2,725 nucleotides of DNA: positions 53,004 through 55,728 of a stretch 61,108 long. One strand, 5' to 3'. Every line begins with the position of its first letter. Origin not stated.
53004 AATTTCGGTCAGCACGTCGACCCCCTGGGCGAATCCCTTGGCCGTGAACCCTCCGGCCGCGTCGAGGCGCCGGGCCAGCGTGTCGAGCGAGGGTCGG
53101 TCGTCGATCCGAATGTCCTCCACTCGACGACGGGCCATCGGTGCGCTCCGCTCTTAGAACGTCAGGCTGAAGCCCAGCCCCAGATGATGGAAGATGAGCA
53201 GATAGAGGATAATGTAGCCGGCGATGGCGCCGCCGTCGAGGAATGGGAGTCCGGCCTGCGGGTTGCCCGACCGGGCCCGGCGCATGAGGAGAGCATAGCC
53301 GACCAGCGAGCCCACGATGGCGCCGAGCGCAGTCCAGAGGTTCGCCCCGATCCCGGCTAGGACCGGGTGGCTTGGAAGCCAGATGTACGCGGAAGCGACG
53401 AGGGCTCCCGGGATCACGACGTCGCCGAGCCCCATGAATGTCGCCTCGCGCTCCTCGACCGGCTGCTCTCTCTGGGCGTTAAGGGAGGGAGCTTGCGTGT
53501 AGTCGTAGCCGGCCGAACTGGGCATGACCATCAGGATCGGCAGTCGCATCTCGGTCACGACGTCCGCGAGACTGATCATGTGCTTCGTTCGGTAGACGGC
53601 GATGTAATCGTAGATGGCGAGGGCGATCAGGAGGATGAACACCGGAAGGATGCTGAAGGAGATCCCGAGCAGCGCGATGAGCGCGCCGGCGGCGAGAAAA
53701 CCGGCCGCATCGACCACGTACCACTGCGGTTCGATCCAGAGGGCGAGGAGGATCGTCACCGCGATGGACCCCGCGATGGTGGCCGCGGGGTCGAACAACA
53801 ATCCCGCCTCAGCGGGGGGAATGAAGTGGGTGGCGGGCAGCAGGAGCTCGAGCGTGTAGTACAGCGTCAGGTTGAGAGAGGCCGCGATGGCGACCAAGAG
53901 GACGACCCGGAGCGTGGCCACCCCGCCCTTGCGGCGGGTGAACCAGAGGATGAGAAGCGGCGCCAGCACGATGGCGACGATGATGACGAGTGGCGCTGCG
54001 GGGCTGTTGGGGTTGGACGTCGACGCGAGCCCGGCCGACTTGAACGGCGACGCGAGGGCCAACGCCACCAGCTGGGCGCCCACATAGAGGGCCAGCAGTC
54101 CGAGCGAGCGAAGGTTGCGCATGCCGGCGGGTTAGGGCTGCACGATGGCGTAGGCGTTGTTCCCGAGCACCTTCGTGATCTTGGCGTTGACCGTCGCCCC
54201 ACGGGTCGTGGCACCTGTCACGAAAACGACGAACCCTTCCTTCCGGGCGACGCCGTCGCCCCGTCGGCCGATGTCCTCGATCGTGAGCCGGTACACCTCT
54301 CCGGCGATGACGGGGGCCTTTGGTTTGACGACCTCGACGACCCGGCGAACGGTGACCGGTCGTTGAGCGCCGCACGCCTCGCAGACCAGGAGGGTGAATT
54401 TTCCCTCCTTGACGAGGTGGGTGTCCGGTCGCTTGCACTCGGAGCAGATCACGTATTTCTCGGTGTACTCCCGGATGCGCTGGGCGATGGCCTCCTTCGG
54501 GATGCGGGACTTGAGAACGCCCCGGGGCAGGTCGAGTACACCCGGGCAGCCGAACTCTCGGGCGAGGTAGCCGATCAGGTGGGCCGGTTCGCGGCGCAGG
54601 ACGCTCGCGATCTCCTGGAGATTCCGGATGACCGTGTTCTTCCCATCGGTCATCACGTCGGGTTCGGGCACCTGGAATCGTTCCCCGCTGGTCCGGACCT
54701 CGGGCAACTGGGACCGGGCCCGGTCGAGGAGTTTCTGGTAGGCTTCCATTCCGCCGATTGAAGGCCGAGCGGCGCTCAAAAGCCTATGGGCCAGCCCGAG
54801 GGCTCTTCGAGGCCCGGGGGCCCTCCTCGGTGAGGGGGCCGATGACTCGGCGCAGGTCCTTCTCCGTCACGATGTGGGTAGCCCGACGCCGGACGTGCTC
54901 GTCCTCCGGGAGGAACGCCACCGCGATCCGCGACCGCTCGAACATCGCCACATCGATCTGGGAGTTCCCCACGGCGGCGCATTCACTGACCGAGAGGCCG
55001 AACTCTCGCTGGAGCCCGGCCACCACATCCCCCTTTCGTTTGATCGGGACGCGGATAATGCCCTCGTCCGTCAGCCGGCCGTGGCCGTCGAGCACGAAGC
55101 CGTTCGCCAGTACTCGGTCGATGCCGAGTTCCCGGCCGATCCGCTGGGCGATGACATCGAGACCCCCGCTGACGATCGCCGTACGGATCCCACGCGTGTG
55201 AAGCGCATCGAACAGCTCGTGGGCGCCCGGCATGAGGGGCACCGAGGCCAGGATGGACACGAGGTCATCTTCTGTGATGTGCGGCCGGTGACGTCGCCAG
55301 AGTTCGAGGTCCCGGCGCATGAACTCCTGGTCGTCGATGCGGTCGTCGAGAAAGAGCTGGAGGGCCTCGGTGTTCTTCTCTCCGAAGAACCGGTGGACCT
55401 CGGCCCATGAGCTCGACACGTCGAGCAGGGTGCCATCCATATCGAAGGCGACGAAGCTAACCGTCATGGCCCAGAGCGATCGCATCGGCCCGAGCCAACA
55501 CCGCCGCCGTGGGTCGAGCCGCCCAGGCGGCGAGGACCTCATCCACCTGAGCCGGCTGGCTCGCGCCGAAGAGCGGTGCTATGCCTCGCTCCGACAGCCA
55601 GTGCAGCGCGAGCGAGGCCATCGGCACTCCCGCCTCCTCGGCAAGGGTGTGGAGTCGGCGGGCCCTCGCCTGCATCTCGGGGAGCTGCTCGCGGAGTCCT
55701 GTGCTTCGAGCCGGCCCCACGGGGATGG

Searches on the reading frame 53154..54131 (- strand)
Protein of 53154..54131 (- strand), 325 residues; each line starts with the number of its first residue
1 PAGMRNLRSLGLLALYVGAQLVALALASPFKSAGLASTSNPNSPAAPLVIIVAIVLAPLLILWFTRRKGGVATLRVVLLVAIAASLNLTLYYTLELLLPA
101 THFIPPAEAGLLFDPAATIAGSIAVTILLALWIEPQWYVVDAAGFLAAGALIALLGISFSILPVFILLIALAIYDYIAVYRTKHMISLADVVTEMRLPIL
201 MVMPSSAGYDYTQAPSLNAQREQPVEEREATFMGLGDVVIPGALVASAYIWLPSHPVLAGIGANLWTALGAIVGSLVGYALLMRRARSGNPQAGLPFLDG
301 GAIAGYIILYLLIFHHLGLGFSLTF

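Call 55: search_protein_families(library=pfam, proteins=[window:53154-54131:-], max_evalue=0.00001)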
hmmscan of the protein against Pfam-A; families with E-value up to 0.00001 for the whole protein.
window:53154-54131:- (325 aa): 2 families
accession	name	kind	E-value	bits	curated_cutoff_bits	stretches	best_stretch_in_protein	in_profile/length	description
PF06550.16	SPP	-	3.9e-65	220.6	23.9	1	14-311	2-279/283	Signal-peptide peptidase, presenilin aspartyl protease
PF04258.18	Peptidase_A22B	-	1.6e-10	41.5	23.3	1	50-249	16-212/286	Signal peptide peptidase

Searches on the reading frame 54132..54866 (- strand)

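Call 55: search_protein_families(library=pfam, proteins=[window:54132-54866:-], max_evalue=0.00001)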
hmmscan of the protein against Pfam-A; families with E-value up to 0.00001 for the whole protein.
window:54132-54866:- (244 aa): 2 families
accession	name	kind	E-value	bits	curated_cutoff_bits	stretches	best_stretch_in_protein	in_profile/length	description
PF01873.23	eIF-5_eIF-2B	-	1.7e-32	112.2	27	1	58-168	5-117/117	Domain found in IF2B/IF5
PF01938.26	TRAM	-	6.5e-09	36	21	1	189-241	5-59/61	TRAM domain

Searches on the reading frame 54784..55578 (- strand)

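Call 55: search_protein_families(library=pfam, proteins=[window:54784-55578:-], max_evalue=0.00001)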
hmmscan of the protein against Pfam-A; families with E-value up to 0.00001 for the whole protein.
window:54784-55578:- (264 aa): 4 families
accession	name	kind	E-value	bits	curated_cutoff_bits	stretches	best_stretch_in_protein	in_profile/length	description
PF12710.13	HAD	-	6.6e-23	82.6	27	1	43-214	1-189/189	haloacid dehalogenase-like hydrolase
PF00702.32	Hydrolase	-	3.6e-17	63.8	26.4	1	43-215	4-189/191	haloacid dehalogenase-like hydrolase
PF08282.18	Hydrolase_3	-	4.3e-09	36.9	20.9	0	182-240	188-246/255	haloacid dehalogenase-like hydrolase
PF13419.12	HAD_2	-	5.2e-06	27.1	23.8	0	44-155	2-120/178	Haloacid dehalogenase-like hydrolase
